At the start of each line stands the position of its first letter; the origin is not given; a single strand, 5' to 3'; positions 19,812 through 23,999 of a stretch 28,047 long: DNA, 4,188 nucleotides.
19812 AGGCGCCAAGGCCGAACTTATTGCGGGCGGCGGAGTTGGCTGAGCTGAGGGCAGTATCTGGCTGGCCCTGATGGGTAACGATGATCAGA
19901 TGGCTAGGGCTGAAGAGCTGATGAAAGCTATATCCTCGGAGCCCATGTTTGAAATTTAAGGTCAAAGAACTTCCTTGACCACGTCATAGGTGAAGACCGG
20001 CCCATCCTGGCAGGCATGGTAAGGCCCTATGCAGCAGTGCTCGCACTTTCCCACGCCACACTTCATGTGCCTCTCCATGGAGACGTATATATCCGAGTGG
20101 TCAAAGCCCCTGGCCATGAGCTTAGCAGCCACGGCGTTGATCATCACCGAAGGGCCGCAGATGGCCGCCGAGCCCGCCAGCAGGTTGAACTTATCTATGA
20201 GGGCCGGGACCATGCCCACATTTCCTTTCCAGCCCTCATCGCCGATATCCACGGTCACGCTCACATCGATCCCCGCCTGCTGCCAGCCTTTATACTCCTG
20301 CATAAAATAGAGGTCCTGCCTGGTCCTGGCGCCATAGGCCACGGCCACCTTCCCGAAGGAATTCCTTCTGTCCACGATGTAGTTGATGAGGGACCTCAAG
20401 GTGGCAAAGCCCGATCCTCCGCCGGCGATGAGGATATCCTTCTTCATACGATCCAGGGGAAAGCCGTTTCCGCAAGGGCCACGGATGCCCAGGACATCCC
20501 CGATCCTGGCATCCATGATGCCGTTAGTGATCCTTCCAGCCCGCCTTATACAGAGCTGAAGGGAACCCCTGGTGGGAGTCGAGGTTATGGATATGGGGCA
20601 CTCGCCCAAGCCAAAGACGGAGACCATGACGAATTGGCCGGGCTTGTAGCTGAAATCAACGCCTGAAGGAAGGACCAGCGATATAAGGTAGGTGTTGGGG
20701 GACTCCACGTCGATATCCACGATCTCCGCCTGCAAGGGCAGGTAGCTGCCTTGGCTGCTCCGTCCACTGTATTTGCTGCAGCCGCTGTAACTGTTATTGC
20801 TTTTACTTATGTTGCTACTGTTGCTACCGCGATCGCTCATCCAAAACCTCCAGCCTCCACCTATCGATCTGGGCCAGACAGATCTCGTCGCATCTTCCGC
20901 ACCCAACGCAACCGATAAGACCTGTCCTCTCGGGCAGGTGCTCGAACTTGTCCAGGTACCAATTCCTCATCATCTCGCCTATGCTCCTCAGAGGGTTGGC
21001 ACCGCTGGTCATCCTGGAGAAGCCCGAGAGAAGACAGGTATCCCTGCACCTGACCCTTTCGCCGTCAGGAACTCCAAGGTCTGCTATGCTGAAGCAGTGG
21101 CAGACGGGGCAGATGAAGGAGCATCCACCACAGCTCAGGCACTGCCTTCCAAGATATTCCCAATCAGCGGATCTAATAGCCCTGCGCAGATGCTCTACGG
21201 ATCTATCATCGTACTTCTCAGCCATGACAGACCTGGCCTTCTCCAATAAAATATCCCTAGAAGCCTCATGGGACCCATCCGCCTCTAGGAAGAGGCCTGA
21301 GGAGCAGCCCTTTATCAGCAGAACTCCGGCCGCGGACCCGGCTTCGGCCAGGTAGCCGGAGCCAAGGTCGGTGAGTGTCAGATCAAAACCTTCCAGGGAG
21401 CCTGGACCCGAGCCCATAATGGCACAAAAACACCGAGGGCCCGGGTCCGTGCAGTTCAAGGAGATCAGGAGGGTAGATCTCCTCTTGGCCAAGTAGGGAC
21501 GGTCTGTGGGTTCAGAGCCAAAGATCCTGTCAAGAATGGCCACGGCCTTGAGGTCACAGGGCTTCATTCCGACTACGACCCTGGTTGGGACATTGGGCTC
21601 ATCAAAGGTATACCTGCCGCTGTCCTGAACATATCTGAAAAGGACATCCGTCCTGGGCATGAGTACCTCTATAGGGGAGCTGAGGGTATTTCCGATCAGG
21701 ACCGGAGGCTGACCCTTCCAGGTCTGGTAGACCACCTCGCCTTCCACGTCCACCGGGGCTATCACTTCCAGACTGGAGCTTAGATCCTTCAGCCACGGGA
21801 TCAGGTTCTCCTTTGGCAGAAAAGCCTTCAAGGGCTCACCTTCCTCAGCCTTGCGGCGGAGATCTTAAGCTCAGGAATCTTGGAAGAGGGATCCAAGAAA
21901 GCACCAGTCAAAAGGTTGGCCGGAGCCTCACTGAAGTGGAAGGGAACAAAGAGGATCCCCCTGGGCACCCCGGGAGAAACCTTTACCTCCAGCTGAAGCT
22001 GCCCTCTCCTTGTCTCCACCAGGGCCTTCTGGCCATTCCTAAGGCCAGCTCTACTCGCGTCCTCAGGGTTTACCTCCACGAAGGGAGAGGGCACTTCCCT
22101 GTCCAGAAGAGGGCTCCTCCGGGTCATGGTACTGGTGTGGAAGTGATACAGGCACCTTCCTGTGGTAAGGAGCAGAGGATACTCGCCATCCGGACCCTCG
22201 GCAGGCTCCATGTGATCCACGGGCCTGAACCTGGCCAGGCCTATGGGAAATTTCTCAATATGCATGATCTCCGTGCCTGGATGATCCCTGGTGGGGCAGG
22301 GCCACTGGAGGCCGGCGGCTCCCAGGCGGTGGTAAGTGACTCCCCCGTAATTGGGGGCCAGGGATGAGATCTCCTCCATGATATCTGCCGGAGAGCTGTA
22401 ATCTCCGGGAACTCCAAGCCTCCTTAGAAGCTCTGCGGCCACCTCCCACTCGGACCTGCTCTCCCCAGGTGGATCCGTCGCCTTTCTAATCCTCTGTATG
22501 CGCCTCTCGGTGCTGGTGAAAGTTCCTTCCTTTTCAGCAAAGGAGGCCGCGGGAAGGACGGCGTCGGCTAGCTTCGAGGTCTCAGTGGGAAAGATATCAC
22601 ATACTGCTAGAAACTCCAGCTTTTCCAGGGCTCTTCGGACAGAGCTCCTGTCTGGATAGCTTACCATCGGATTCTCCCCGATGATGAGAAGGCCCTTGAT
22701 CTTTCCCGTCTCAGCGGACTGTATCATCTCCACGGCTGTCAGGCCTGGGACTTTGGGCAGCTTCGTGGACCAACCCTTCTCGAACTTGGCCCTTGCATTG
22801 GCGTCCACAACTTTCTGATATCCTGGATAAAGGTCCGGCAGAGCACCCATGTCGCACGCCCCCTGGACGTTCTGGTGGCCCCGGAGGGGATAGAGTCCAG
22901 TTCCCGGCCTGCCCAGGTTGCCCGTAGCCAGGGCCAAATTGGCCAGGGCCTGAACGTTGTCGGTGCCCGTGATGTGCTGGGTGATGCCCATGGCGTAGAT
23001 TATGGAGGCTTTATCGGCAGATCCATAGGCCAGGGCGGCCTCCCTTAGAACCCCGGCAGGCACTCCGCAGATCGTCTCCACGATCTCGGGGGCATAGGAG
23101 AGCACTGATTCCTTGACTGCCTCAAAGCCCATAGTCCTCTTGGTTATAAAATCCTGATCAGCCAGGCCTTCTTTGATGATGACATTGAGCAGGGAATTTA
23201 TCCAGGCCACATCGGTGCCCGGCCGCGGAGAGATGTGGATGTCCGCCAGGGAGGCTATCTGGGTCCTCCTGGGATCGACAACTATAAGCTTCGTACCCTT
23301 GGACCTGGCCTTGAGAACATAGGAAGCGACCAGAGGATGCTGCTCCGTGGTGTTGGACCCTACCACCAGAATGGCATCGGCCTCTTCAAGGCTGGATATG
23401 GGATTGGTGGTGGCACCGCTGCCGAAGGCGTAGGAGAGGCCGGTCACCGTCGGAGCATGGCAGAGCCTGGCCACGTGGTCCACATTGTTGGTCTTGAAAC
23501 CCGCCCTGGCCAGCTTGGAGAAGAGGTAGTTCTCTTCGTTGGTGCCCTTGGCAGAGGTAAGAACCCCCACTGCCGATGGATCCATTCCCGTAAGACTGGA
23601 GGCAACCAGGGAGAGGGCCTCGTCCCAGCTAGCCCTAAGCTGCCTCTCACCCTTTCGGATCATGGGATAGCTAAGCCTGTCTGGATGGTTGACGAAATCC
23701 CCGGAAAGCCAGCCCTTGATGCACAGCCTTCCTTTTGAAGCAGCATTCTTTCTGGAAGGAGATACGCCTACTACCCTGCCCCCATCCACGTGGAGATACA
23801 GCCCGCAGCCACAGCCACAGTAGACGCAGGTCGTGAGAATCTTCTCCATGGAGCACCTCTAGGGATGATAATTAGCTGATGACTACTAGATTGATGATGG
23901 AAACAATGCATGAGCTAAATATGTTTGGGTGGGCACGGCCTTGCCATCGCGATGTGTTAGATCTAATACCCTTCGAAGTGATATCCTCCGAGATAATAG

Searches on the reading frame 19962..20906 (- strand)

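Call 38: search_protein_families(library=pfam, proteins=[window:19962-20906:-])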
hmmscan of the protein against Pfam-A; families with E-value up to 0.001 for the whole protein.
window:19962-20906:- (314 aa): 3 families
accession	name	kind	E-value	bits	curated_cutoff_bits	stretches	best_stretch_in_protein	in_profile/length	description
PF00175.26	NAD_binding_1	-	1.1e-10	42.6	22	1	162-260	3-108/109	Oxidoreductase NAD-binding domain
PF10418.14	DHODB_Fe-S_bind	-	2.5e-09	37.1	23.9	1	278-310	1-40/41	Iron-sulfur cluster binding domain of dihydroorotate dehydrogenase B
PF00970.30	FAD_binding_6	-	4e-05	24.3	21.1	1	61-147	3-96/99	Oxidoreductase FAD-binding domain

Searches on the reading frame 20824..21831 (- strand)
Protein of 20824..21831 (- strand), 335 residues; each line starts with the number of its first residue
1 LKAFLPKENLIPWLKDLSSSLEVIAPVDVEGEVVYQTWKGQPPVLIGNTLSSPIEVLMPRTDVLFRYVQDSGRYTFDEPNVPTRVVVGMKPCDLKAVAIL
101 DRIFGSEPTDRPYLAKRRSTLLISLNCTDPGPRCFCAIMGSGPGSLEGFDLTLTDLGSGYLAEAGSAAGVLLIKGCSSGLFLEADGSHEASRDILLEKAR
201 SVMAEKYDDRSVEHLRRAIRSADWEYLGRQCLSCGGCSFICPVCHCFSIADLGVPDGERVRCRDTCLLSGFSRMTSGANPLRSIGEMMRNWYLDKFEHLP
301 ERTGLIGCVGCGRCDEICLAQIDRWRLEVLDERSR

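Call 38: search_protein_families(library=pfam, proteins=[window:20824-21831:-])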
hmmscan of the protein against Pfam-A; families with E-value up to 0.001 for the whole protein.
window:20824-21831:- (335 aa): 3 families
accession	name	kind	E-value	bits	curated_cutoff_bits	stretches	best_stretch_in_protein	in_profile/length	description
PF17179.9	Fer4_22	-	5.2e-26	91.8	27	1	230-322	1-95/95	4Fe-4S dicluster domain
PF13534.11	Fer4_17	-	6.2e-06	27.1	22.2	0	286-323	24-61/61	4Fe-4S dicluster domain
PF13183.11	Fer4_8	-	9.1e-05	23.4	27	1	230-321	4-67/68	4Fe-4S dicluster domain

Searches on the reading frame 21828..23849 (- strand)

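Call 38: search_protein_families(library=pfam, proteins=[window:21828-23849:-])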
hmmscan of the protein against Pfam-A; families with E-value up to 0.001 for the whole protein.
window:21828-23849:- (673 aa): 3 families
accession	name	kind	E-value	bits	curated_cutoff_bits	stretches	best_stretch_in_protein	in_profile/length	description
PF00384.28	Molybdopterin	-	1.7e-78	264.6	24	1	58-476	1-352/353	Molybdopterin oxidoreductase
PF01568.27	Molydop_binding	-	1.6e-28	99.4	26.8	1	559-663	1-108/110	Molydopterin dinucleotide binding domain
PF04879.21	Molybdop_Fe4S4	-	5.9e-14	52.2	22.7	1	2-55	2-55/55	Molybdopterin oxidoreductase Fe4S4 domain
